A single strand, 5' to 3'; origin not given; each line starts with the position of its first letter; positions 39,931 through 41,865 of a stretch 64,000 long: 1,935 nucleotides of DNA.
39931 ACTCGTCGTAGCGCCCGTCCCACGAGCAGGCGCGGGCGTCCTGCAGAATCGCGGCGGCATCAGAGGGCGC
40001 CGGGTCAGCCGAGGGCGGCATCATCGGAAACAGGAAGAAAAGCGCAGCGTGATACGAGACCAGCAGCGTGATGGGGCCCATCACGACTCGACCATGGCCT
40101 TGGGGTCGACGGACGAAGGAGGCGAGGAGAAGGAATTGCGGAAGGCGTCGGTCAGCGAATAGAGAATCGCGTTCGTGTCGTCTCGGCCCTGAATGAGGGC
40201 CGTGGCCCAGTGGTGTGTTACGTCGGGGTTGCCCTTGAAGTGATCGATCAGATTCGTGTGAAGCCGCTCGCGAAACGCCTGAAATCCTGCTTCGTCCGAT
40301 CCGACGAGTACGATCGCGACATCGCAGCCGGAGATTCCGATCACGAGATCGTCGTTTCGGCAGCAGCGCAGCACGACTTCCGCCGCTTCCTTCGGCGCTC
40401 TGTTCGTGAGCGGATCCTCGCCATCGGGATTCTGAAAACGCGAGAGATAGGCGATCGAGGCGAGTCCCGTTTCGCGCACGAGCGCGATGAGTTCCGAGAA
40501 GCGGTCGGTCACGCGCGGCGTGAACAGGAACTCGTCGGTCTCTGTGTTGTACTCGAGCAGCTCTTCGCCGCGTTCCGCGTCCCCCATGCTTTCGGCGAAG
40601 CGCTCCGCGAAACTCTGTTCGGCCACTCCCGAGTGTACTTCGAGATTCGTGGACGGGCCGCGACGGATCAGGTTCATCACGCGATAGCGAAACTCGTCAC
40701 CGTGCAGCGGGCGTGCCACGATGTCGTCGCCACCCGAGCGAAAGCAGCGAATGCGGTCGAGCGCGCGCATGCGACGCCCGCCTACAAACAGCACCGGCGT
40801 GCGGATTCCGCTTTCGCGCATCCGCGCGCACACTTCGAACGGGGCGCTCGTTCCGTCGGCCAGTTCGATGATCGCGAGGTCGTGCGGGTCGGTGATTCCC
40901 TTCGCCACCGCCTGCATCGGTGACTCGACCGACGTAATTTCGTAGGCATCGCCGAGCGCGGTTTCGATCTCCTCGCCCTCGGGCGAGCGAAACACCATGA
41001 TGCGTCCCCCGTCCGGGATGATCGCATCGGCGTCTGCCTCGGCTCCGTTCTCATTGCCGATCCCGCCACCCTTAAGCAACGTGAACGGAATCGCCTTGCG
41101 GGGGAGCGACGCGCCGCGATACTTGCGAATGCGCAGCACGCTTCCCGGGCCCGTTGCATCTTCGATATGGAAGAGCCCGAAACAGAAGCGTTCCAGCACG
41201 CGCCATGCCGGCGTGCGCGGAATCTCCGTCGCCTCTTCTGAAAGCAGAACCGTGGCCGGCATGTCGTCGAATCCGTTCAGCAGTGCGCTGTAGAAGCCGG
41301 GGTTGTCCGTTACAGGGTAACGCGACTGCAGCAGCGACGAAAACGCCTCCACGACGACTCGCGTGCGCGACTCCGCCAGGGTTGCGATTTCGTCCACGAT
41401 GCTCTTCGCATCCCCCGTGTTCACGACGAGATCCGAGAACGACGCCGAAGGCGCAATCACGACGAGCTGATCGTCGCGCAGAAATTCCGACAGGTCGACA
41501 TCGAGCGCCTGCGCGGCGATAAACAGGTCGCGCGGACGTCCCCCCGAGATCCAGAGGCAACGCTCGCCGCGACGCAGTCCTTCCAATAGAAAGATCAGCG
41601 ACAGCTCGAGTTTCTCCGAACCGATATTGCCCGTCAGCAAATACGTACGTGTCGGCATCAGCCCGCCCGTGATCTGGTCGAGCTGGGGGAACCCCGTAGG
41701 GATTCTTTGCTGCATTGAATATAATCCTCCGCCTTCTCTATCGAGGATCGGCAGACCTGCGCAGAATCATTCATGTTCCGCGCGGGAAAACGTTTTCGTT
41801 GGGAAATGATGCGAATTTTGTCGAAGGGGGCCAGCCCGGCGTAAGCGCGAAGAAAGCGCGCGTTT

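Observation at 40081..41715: BcsE-like triple pseudo-enzyme c-di-GMP sensor heading a PNAG-type operon, not a cellulose operon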

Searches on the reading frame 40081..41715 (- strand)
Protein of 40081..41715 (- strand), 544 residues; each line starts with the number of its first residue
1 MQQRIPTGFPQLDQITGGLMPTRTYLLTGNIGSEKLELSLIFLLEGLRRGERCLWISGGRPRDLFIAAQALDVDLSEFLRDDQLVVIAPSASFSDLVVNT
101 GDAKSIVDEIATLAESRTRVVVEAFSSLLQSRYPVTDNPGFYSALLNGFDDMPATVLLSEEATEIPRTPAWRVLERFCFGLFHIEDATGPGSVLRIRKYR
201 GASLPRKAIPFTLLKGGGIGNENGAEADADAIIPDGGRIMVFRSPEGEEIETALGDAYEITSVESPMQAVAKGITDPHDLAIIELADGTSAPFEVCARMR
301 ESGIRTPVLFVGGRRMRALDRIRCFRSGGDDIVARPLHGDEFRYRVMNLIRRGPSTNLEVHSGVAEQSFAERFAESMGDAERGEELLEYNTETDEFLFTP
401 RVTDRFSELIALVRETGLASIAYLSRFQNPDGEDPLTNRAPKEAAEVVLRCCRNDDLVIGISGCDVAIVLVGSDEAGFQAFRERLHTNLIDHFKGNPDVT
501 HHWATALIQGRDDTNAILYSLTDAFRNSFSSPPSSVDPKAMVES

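Call 5: search_protein_families(library=pfam, proteins=[window:40081-41715:-], max_evalue=1)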
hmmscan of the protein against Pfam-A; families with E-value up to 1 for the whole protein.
window:40081-41715:- (544 aa): 3 families
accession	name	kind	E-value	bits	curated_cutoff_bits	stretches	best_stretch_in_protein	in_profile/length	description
PF06745.19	ATPase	-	2e-15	57.3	26.6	1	5-219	1-224/231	KaiC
PF14417.12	MEDS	-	0.00037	20.8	29.8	1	37-103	15-83/161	MEDS: MEthanogen/methylotroph, DcmR Sensory domain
PF00072.30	Response_reg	-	0.014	16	30.2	1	256-343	21-107/111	Response regulator receiver domain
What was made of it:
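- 41050..41715 (-): N-terminal KaiC/RecA-like domain (residues 1-222). Pfam PF06745 at 57.3 bits, gathering cutoff 26.6 (call 5).
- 40648..41010 (-): Degenerate receiver domain REC* (residues 236-356). Pfam score is only 16 bits, below the 30.2 cutoff (call 5).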

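Call 6: search_protein_families(library=ncbifam, proteins=[window:40081-41715:-], max_evalue=1)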
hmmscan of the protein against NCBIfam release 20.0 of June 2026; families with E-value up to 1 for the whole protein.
window:40081-41715:- (544 aa): 37 families (the best 25 are shown)
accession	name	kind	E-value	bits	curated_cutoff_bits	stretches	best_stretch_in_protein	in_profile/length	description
NF008296.0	PRK11083.1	equivalog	4e-09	36.2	273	1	256-356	26-124/228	two-component system response regulator CreB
TIGR03880.1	KaiC_arch_3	hypoth_equivalog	4.6e-09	36.1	249.45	1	9-130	2-120/224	KaiC domain-containing protein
TIGR03881.1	KaiC_arch_4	hypoth_equivalog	7.3e-09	35.6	247.8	1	3-128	1-134/231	KaiC domain-containing protein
NF006799.0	PRK09302.1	equivalog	1.2e-08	34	408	1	2-130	252-377/515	circadian clock protein KaiC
NF045914.1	RespRegNblR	equivalog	4.1e-08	33.1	300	1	258-354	31-126/228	response regulator transcription factor NblR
NF045991.1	RespRegCtrARhodob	equivalog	4.8e-08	33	350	1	256-353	23-119/224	response regulator transcription factor CtrA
NF012023.0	PRK15479.1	equivalog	1.4e-06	28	337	1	280-360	47-126/224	transcriptional regulator TctD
NF041733.1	resp_reg_CseB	equivalog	1.5e-06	27.8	350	1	257-367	24-133/228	two-component system response regulator CseB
TIGR01387.1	cztR_silR_copR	subfamily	4.4e-06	26.5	279.2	1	269-360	34-124/218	heavy metal response regulator transcription factor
NF007005.1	PRK09468.1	equivalog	5.4e-06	26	331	1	274-357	44-126/237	osmolarity response regulator transcription factor OmpR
NF053854.1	RespRegPhoBBctds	equivalog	1.1e-05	24.9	270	1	256-357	21-122/225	two-component system response regulator PhoB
NF007928.2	PRK10643.1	equivalog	1.7e-05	24.6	330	1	256-353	23-119/216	two-component system response regulator PmrA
TIGR03787.1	marine_sort_RR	equivalog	2.7e-05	23.8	335.7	1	257-353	24-121/227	proteobacterial dedicated sortase system response regulator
NF008078.0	PRK10816.1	equivalog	2.7e-05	23.8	336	1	278-353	45-119/223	two-component system response regulator PhoP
NF041734.1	resp_reg_RppA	equivalog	3.2e-05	23.4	250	1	280-357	49-125/229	two-component system response regulator RppA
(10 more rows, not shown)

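Call 7: find_homologous_proteins(query=window:40081-41715:-, max_evalue=0.001)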
Query window:40081-41715:- (544 aa): 2 proteins with E <= 0.001 among 8000 candidates.
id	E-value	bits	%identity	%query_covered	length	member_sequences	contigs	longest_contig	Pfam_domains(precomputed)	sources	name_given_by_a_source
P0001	0.0e+0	1222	100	100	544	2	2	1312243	PF06745.20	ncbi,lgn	-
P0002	7.7e-5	39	30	22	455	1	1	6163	PF00990.27,PF00072.31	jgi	jgi:two-component system cell cycle response regulator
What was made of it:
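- Checked: The same 544-aa protein is on record from an NCBI assembly (call 7).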

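Call 8: search_solved_structures(query=window:40081-41715:-, max_evalue=10, show_alignments=2)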
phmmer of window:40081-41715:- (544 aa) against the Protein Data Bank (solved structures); distinct sequences matched with E-value up to 10: 74 (the best 60 are shown).
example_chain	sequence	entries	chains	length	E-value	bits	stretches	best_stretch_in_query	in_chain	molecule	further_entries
8zn5_B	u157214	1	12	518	4.6e-13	51.7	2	3-219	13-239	KaiC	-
8gc6_A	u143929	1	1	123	2.6e-09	39.3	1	256-353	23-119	Response regulator protein CarR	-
8zn6_F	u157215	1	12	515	1.9e-08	36.5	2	3-131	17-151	KaiC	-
8db3_A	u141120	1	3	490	3.6e-08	35.5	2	5-211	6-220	Circadian clock protein KaiC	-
8zn7_D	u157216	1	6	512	6.3e-08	34.7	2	3-136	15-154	KaiC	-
8dba_A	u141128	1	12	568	6.4e-08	34.7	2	5-211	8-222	Circadian clock protein KaiC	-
8fwi_A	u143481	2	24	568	7.8e-08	34.4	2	5-211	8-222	Circadian clock protein KaiC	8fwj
2w0m_A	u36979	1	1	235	6.1e-07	31.5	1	2-142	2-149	SSO2452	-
4qpj_C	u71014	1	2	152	5.2e-06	28.4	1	256-352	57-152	Cell cycle response regulator CtrA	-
3nnn_A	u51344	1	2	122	3.5e-05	25.7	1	271-352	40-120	DNA BINDING RESPONSE REGULATOR D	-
1kgs_A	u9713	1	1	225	3.9e-05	25.5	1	272-355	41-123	DNA BINDING RESPONSE REGULATOR D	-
1mvo_A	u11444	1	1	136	6.7e-05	24.8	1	257-353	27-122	PhoP response regulator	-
7dy1_A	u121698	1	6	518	8.5e-05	24.4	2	4-128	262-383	Circadian clock protein kinase KaiC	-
4o0m_A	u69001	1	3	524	8.9e-05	24.3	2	4-128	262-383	Circadian clock protein kinase KaiC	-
5jwq_A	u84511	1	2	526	9.8e-05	24.2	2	4-128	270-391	Circadian clock protein kinase KaiC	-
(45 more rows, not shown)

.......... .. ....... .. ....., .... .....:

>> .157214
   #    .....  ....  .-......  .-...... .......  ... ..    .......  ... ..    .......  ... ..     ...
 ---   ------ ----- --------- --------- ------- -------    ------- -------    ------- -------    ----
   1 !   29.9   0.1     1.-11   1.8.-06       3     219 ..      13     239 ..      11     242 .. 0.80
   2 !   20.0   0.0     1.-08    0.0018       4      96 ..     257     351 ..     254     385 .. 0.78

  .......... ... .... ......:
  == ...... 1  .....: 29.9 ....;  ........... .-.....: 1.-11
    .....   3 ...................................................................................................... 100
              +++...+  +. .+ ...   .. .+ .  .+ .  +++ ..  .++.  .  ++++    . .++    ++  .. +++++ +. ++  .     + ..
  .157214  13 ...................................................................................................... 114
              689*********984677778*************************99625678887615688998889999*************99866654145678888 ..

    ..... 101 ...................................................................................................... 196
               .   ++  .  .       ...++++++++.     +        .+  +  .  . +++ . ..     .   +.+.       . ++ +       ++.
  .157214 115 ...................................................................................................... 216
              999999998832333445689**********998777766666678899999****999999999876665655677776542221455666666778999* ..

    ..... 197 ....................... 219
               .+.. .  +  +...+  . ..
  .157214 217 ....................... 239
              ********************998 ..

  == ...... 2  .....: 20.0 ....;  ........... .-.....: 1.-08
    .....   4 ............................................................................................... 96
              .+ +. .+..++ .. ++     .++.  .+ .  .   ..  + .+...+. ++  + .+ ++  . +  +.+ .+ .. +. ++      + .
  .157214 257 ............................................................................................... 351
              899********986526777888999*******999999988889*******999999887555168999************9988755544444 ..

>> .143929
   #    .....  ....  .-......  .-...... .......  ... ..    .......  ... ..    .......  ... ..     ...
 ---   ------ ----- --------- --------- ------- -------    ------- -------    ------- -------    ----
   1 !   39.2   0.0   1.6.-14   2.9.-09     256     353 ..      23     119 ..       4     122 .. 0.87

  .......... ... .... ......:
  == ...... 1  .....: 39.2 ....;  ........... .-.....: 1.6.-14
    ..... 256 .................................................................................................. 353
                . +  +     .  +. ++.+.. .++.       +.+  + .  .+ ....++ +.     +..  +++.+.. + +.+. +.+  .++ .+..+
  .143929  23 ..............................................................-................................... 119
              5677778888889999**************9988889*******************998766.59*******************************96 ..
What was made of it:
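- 41050..41715 (-): PDB KaiC E=4.6e-13 (call 8).
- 40648..41010 (-): PDB response regulators, e.g. CarR E=2.6e-9 (call 8).
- On Response-regulator receiver (PF00072): PDB response regulators at E=2.6e-9 (call 8).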

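Call 11: find_encoding_contigs(protein=P0001, flank=10000, max_places=4)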
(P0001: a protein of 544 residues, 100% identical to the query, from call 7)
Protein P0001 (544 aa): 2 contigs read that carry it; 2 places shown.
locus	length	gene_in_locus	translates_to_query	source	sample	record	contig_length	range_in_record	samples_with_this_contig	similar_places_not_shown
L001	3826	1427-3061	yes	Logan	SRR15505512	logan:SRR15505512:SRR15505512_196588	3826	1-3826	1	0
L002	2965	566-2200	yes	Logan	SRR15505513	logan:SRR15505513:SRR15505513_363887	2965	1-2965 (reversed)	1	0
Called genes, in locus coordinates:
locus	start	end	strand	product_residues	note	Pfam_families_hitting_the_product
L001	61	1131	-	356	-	PF22612:GH113, PF13547:GTA_TIM (faint)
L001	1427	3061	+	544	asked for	PF06745:ATPase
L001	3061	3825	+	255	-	?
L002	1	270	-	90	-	?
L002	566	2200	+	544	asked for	PF06745:ATPase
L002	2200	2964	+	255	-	?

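Call 16: search_protein_representatives(protein=window:40081-41715:-)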
Query: 544 residues. Proteins with E-value up to 0.001 (for the whole library): 2152; up to 1e-10: 120; up to 1e-30: 6. The best 150 are listed.
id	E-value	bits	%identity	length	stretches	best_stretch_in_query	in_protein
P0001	0.0e+00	1221.9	100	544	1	1-544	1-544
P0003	1.7e-97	343.5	39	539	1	2-511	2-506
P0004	9.7e-47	176.1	31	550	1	1-489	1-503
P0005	3.9e-35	137.7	28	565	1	26-494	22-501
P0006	4.8e-34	134.2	24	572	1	5-501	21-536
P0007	2.2e-33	132.0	28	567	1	4-493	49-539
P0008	3.1e-25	105.1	28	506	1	5-364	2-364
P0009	9.1e-24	100.3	24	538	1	4-473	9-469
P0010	6.2e-23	97.5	27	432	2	3-218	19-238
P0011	6.6e-23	97.4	28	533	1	3-346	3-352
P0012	4.6e-22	94.6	29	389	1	5-358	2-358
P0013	5.3e-22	94.4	29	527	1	6-353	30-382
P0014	5.7e-22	94.3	28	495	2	7-353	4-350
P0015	6.8e-22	94.1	26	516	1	5-366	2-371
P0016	1.4e-21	93.1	27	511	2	4-353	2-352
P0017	4.2e-21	91.5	28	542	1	5-355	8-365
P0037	1.5e-16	76.5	25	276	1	265-496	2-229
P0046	4.7e-15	71.5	24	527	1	6-505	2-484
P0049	1.0e-14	70.4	26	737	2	229-492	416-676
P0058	1.7e-13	66.4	25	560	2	254-491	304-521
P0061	3.2e-13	65.5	26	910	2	250-514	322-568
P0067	8.5e-13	64.1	27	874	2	250-498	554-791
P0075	2.4e-12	62.5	25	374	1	146-497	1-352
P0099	2.9e-11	59.0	26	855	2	234-499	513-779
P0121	1.0e-10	57.2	27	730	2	242-493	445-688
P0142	4.6e-10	55.0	25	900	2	256-499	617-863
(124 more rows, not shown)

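Call 17: search_protein_families(library=pfam, proteins=[P0003, P0004, P0005, P0006, P0007, P0009, P0046, P0037, P0075, P0008], max_evalue=0.1)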
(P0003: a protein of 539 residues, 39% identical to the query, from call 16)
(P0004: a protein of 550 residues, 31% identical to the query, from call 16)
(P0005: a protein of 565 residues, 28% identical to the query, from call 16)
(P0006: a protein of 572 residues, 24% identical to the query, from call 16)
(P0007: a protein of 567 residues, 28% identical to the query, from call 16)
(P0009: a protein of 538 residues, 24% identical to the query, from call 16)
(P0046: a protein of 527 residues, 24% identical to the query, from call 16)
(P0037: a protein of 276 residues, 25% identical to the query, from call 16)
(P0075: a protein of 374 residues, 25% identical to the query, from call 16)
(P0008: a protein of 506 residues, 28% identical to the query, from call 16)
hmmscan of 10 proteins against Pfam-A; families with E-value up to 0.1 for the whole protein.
P0003 (539 aa): 3 families
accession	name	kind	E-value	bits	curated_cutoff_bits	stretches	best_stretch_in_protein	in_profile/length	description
PF06745.19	ATPase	-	4.1e-15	56.2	26.6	1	8-206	4-212/231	KaiC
PF14417.12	MEDS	-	5.9e-05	23.4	29.8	1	37-103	15-80/161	MEDS: MEthanogen/methylotroph, DcmR Sensory domain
PF00072.30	Response_reg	-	0.00023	21.8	30.2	1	259-335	32-107/111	Response regulator receiver domain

P0004 (550 aa): 9 families
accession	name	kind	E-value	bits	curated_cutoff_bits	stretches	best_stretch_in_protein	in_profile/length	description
PF06745.19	ATPase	-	2.2e-38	132.4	26.6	1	6-224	2-225/231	KaiC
PF20720.3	nSTAND3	-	0.00019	21.6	27.2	1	12-65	7-60/155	Novel STAND NTPase 3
PF14417.12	MEDS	-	0.00064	20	29.8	1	39-124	17-106/161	MEDS: MEthanogen/methylotroph, DcmR Sensory domain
PF00990.26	GGDEF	-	0.0039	17.4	23.8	1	464-538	68-148/161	Diguanylate cyclase, GGDEF domain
PF12775.13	AAA_7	-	0.0096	15.9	25.8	1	20-45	31-55/181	P-loop containing dynein motor region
PF13481.12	AAA_25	-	0.014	15.4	27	1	10-52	20-62/195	AAA domain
PF01695.23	IstB_IS21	-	0.014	15.3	24.1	1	20-59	90-129/238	IstB-like ATP binding protein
PF04851.21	ResIII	-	0.02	15.3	22.5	1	20-58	21-61/164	Type III restriction enzyme, res subunit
PF00072.30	Response_reg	-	0.083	13.5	30.2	0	303-354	58-108/111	Response regulator receiver domain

P0005 (565 aa): 3 families
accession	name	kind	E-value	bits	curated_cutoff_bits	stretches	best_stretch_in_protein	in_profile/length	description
PF00072.30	Response_reg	-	6.1e-07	30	30.2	1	240-350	1-111/111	Response regulator receiver domain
PF06745.19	ATPase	-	1.6e-05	24.8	26.6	1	29-208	30-216/231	KaiC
PF14417.12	MEDS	-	2.3e-05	24.7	29.8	1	27-120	9-107/161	MEDS: MEthanogen/methylotroph, DcmR Sensory domain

P0006 (572 aa): 15 families
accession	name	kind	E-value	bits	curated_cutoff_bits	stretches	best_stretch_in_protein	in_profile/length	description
PF06745.19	ATPase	-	2e-38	132.5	26.6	1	21-242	1-227/231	KaiC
PF00990.26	GGDEF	-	5.7e-06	26.6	23.8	1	481-564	64-152/161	Diguanylate cyclase, GGDEF domain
PF00072.30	Response_reg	-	6.6e-05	23.5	30.2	1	291-374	28-110/111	Response regulator receiver domain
PF07088.17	GvpD_P-loop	-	0.00069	20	24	1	37-135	9-103/189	GvpD gas vesicle protein, P-loop domain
PF04851.21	ResIII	-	0.0015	19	22.5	1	36-72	21-59/164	Type III restriction enzyme, res subunit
PF13481.12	AAA_25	-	0.0025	17.9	27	1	33-148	28-157/195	AAA domain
PF09848.15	SLFN-g3_helicase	-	0.0029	17.4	24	1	40-85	3-50/354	Schlafen group 3, DNA/RNA helicase domain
PF25199.1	nSTAND_NTPase5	-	0.013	15.7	34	1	37-79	40-83/145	Novel STAND NTPase 5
PF06577.17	EipA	-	0.026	14.7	30.8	1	59-96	50-87/160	Envelope integrity protein A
PF20720.3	nSTAND3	-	0.029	14.5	27.2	1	35-73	14-52/155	Novel STAND NTPase 3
PF01695.23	IstB_IS21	-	0.051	13.5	24.1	1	42-73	96-127/238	IstB-like ATP binding protein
PF00270.35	DEAD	-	0.057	13.6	26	0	36-71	12-50/167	DEAD/DEAH box helicase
PF13173.12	AAA_14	-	0.059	13.8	27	0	39-84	3-47/129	AAA domain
PF03796.21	DnaB_C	-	0.08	12.7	27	0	21-60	2-41/255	DnaB-like helicase C terminal domain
PF05085.17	DUF685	-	0.084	12.6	25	0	470-528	56-114/265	Protein of unknown function (DUF685)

P0007 (567 aa): 6 families
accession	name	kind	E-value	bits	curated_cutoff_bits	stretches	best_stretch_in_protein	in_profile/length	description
PF06745.19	ATPase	-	2e-28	99.8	26.6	1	52-264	3-221/231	KaiC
PF00072.30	Response_reg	-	0.0001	22.9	30.2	1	298-400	6-110/111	Response regulator receiver domain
PF01637.24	ATPase_2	-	0.0079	16.5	33.2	1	66-201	19-144/225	ATPase domain predominantly from Archaea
PF17853.6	GGDEF_2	-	0.009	16.7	24.5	0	473-545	20-90/116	GGDEF-like domain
PF14417.12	MEDS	-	0.043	14.1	29.8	0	86-161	19-93/161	MEDS: MEthanogen/methylotroph, DcmR Sensory domain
PF00990.26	GGDEF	-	0.089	13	23.8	0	489-535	61-107/161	Diguanylate cyclase, GGDEF domain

P0009 (538 aa): 9 families
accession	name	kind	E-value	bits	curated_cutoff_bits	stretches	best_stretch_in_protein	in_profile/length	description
PF06745.19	ATPase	-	1.4e-26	93.8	26.6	1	11-229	2-227/231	KaiC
PF00072.30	Response_reg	-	8.7e-21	74.6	30.2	1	246-355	1-110/111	Response regulator receiver domain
PF13401.12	AAA_22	-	2e-05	25.4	27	1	29-184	7-107/130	AAA domain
PF00990.26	GGDEF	-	0.00014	22.1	23.8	1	443-523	65-147/161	Diguanylate cyclase, GGDEF domain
PF09848.15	SLFN-g3_helicase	-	0.0036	17.1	24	1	29-51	3-25/354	Schlafen group 3, DNA/RNA helicase domain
PF07088.17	GvpD_P-loop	-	0.0071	16.7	24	1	26-49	9-32/189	GvpD gas vesicle protein, P-loop domain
PF13191.12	AAA_16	-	0.013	16.4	32.6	1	28-173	25-145/167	AAA ATPase domain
PF13481.12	AAA_25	-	0.022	14.8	27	1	21-49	26-55/195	AAA domain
PF13479.12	AAA_24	-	0.026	14.8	27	1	28-50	3-25/195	AAA domain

P0046 (527 aa): 5 families
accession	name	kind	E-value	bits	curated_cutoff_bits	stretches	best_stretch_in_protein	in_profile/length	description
PF06745.19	ATPase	-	2.2e-16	60.4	26.6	1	1-187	1-192/231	KaiC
PF00072.30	Response_reg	-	6.3e-07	30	30.2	1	250-344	15-111/111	Response regulator receiver domain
PF00990.26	GGDEF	-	0.0027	18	23.8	1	425-470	64-109/161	Diguanylate cyclase, GGDEF domain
PF17853.6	GGDEF_2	-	0.013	16.2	24.5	0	409-466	23-82/116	GGDEF-like domain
PF21714.3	KaiA_N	-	0.026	15.1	27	1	256-329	24-99/125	Circadian clock protein KaiA, N-terminal domain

P0037 (276 aa): 2 families
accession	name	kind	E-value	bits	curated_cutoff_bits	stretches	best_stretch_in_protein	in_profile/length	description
PF17853.6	GGDEF_2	-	0.038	14.7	24.5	0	153-224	23-86/116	GGDEF-like domain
PF00072.30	Response_reg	-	0.049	14.2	30.2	1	5-82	33-109/111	Response regulator receiver domain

P0075 (374 aa): 5 families
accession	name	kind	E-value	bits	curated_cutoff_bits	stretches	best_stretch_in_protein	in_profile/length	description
PF00072.30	Response_reg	-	0.00023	21.7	30.2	1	103-210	1-110/111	Response regulator receiver domain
PF16963.10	PelD_GGDEF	-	0.006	16.9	27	1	290-351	32-96/125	PelD GGDEF domain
PF01715.23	IPPT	-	0.014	15.5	23.6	1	187-303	66-169/243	IPP transferase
PF00990.26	GGDEF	-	0.024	14.9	23.8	1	297-344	60-107/161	Diguanylate cyclase, GGDEF domain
PF17853.6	GGDEF_2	-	0.042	14.5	24.5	0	296-346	34-86/116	GGDEF-like domain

P0008 (506 aa): 7 families
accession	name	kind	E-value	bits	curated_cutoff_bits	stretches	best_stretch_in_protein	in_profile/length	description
PF06745.19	ATPase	-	8.2e-17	61.8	26.6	1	3-181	2-188/231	KaiC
PF00072.30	Response_reg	-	5.4e-10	39.9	30.2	1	251-342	17-108/111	Response regulator receiver domain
PF13481.12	AAA_25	-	0.013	15.6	27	0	113-151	140-177/195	AAA domain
PF21695.3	GlnR_1st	-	0.016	15.5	27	1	270-309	36-75/111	Transcription regulator GlnR, N-terminal domain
PF03796.21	DnaB_C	-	0.022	14.6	27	0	2-44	2-44/255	DnaB-like helicase C terminal domain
PF23198.2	PDE8A_N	-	0.066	13.6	29.6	0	268-310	47-90/147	PDE8A-like, N-terminal domain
PF00154.27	RecA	-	0.096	12.6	27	0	2-53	33-86/262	recA bacterial DNA recombination protein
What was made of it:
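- On GGDEF superfamily (PF00990): One homolog, P0006, passes the Pfam cutoff (call 17).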
